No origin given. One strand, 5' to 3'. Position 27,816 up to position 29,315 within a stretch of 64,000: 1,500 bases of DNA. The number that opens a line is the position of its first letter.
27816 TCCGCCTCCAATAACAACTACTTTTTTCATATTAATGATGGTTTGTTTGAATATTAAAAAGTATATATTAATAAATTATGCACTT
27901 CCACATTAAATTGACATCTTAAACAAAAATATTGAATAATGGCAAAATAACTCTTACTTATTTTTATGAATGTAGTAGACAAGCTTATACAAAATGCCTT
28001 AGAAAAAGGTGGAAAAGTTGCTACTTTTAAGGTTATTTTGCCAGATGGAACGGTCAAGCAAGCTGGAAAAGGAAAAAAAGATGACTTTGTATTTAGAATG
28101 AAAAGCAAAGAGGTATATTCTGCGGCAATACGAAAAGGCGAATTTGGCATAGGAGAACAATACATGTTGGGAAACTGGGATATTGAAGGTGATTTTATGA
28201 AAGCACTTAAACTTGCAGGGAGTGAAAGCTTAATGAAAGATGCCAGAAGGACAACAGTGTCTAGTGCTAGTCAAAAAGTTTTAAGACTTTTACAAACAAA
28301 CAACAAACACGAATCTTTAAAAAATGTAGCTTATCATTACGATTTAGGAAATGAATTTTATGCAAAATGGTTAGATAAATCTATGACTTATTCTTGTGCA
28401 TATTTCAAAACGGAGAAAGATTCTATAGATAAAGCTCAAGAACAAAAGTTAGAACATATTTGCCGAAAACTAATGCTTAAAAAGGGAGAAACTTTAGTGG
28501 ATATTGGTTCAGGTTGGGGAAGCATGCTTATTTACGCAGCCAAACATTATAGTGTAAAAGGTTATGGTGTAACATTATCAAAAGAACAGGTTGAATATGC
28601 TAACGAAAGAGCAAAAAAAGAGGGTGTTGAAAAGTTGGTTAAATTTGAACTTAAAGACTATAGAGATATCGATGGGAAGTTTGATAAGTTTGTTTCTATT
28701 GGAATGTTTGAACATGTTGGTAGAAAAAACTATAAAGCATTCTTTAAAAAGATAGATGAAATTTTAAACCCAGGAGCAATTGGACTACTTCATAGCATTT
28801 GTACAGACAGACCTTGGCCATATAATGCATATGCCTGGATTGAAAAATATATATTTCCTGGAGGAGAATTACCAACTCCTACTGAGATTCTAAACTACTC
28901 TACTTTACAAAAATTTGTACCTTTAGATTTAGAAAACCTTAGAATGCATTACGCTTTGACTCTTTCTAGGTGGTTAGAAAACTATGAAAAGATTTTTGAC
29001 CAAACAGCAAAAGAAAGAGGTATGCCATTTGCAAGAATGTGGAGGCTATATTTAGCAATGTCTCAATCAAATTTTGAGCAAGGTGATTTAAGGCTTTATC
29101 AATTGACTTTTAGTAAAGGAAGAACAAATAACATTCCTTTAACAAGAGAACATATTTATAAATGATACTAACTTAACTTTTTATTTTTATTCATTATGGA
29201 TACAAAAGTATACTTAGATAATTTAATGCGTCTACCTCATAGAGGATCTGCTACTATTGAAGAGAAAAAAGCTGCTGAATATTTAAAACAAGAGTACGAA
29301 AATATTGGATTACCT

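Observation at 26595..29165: Divergent FAD-oxidoreductase / CFA-synthase-like pair resembling the BfaA/BfaB mid-chain fatty-acid methylation module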

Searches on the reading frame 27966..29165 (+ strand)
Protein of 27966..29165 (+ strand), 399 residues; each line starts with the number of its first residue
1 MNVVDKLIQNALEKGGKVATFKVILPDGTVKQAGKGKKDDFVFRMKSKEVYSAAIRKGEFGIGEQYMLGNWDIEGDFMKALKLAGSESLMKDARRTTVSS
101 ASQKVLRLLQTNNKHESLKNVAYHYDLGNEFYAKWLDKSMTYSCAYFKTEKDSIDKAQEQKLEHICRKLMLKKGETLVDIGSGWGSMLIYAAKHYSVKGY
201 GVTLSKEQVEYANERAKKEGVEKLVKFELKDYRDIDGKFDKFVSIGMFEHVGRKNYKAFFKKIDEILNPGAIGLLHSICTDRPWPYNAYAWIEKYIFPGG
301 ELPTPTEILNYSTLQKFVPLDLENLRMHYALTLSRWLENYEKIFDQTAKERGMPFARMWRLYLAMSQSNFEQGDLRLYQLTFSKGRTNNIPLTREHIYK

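Call 3: search_protein_families(library=pfam, proteins=[window:27966-29165:+], max_evalue=0.01)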
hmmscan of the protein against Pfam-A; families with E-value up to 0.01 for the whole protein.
window:27966-29165:+ (399 aa): 14 families
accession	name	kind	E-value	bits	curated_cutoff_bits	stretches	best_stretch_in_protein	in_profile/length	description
PF02353.26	CMAS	-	2.2e-90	303.1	27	1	114-380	3-273/273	Mycolic acid cyclopropane synthetase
PF13649.12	Methyltransf_25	-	3.4e-14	53.7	27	1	178-270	2-96/97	Methyltransferase domain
PF13847.12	Methyltransf_31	-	1.7e-12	47.7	27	1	172-301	2-130/145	Methyltransferase domain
PF08241.18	Methyltransf_11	-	4.6e-12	46.9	21.2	1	178-272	1-92/95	Methyltransferase domain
PF08242.18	Methyltransf_12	-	6.2e-10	40.1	30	1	178-271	1-96/98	Methyltransferase domain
PF13489.12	Methyltransf_23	-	1.2e-07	32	27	1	162-282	9-123/164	Methyltransferase domain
PF25371.1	DUF7884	-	1.5e-05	25.6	27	1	19-85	12-79/90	Domain of unknown function (DUF7884)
PF08123.19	DOT1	-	2.1e-05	24.6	23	1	160-217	29-87/205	Histone methylation protein DOT1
PF01728.25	FtsJ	-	0.00015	22.2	24.1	1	161-222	8-68/181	FtsJ-like methyltransferase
PF05175.20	MTS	-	0.0024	18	23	1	152-244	14-104/170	Methyltransferase small domain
PF13679.12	Methyltransf_32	-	0.0038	17.6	27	1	165-236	12-93/143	Methyltransferase domain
PF02475.24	TRM5-TYW2_MTfase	-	0.004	17.6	28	1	170-243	33-109/164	TRM5/TYW2 methyltransferase domain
PF12847.13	Methyltransf_18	-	0.0079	16.7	27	0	161-231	4-73/151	Methyltransferase domain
PF07021.18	MetW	-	0.0088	16.1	21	0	170-215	10-55/193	Methionine biosynthesis protein MetW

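Call 4: search_protein_families(library=ncbifam, proteins=[window:27966-29165:+], max_evalue=0.01)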
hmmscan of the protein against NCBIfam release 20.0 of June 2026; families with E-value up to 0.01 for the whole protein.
window:27966-29165:+ (399 aa): 24 families
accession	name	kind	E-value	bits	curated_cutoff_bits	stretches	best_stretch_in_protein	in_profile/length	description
NF053839.1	CPFASynBruc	equivalog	1.6e-100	337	600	1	6-398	3-397/410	cyclopropane fatty acid synthase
NF008686.0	PRK11705.1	equivalog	3.5e-98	329.2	400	1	30-388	29-377/383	cyclopropane fatty acyl phospholipid synthase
NF040703.1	cyclopro_CfaB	exception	6.6e-89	298.4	650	1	61-398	54-393/393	C17 cyclopropane fatty acid synthase CfaB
NF040660.1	mycolic_MTase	equivalog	2.1e-46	158.8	390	1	117-384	4-283/283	cyclopropane mycolic acid synthase family methyltransferase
NF041943.1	GPPMT_Stmyces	equivalog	3.4e-11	43.6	400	1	124-237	31-141/272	geranyl diphosphate 2-C-methyltransferase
TIGR02021.1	BchM-ChlM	equivalog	3.1e-10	39.8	158.9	1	158-264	41-144/218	magnesium protoporphyrin IX methyltransferase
TIGR01983.1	UbiG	equivalog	3.2e-09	36.4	102.95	1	163-278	49-154/228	bifunctional 2-polyprenyl-6-hydroxyphenol methylase/3-demethylubiquinol 3-O-methyltransferase UbiG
NF043040.1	corrin_prot_MT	hypoth_equivalog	1.4e-06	27.9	180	1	169-271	37-143/216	corrinoid protein-associated methyltransferase CpaM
NF041537.1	ArsM_AhpD_UU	exception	3.4e-06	26.1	510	1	171-275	74-180/345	arsenite methyltransferase/AhpD domain selenoprotein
NF041675.1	sarc_dimgly_tmase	equivalog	1.2e-05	25.4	550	1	130-255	23-151/278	sarcosine/dimethylglycine N-methyltransferase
NF011529.0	PRK14968.1-3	equivalog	1.8e-05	24.3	162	1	165-241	26-101/198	putative methyltransferase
NF001244.0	PRK00216.1-5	equivalog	3e-05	23.4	216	1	164-237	39-114/236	bifunctional demethylmenaquinone methyltransferase/2-methoxy-6-polyprenyl-1,4-benzoquinol methylase UbiE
NF008823.0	PRK11873.1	subfamily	3.1e-05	23.6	263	1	170-229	74-134/272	arsenite methyltransferase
NF001556.0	PRK00377.1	equivalog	0.00015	21.7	238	1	167-269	34-137/198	cobalt-precorrin-6Y C(15)-methyltransferase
TIGR02469.1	CbiT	equivalog_domain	0.00022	21.5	78.3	1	167-228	13-75/124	precorrin-6Y C5,15-methyltransferase (decarboxylating) subunit CbiT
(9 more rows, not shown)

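Call 6: search_solved_structures(query=window:27966-29165:+, max_evalue=0.001, show_alignments=1)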
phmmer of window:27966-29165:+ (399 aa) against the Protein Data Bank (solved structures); distinct sequences matched with E-value up to 0.001: 46.
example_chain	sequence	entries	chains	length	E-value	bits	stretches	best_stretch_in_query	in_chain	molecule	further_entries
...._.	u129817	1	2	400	5.9e-78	265.9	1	42-394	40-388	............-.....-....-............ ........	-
5z9o_A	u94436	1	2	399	1e-70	242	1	45-397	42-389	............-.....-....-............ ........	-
6bqc_A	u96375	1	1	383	2.2e-67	231.1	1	43-392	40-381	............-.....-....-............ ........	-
7l9u_A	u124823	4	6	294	2.1e-38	135.6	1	124-383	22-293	S-adenosylmethionine-dependent methyltransferase UmaA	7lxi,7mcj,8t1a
1kp9_A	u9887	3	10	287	1.4e-35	126.3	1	118-346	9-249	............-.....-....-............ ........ 1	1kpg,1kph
8raq_A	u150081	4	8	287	7.6e-35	123.9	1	124-384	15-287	Mycolic acid methyltransferase MmaA1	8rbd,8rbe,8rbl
1tpy_A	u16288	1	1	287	7e-34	120.8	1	118-382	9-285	methoxy mycolic acid synthase 2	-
1l1e_A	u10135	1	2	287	8.2e-34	120.5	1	119-383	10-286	mycolic acid synthase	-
1kpi_A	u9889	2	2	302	3.7e-31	111.8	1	119-366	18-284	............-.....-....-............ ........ 2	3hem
2fk7_A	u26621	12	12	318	1e-29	107.1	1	117-349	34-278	methoxy mycolic acid synthase 4 | Hydroxymycolate synthase MmaA4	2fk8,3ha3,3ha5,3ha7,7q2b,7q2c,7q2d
5kn4_A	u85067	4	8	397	4.2e-20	75.4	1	125-368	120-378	Pavine N-methyltransferase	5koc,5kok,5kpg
5kpc_A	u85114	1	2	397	5.2e-19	71.8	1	125-368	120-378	Pavine N-methyltransferase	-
6gkv_A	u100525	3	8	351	6e-19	71.6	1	124-340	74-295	Coclaurine N-methyltransferase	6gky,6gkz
9dg8_A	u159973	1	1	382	2.6e-15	59.6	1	124-342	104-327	Tetrahydroprotoberberine N-methyltransferase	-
9dg7_A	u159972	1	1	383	2.8e-15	59.5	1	124-342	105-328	Tetrahydroprotoberberine N-methyltransferase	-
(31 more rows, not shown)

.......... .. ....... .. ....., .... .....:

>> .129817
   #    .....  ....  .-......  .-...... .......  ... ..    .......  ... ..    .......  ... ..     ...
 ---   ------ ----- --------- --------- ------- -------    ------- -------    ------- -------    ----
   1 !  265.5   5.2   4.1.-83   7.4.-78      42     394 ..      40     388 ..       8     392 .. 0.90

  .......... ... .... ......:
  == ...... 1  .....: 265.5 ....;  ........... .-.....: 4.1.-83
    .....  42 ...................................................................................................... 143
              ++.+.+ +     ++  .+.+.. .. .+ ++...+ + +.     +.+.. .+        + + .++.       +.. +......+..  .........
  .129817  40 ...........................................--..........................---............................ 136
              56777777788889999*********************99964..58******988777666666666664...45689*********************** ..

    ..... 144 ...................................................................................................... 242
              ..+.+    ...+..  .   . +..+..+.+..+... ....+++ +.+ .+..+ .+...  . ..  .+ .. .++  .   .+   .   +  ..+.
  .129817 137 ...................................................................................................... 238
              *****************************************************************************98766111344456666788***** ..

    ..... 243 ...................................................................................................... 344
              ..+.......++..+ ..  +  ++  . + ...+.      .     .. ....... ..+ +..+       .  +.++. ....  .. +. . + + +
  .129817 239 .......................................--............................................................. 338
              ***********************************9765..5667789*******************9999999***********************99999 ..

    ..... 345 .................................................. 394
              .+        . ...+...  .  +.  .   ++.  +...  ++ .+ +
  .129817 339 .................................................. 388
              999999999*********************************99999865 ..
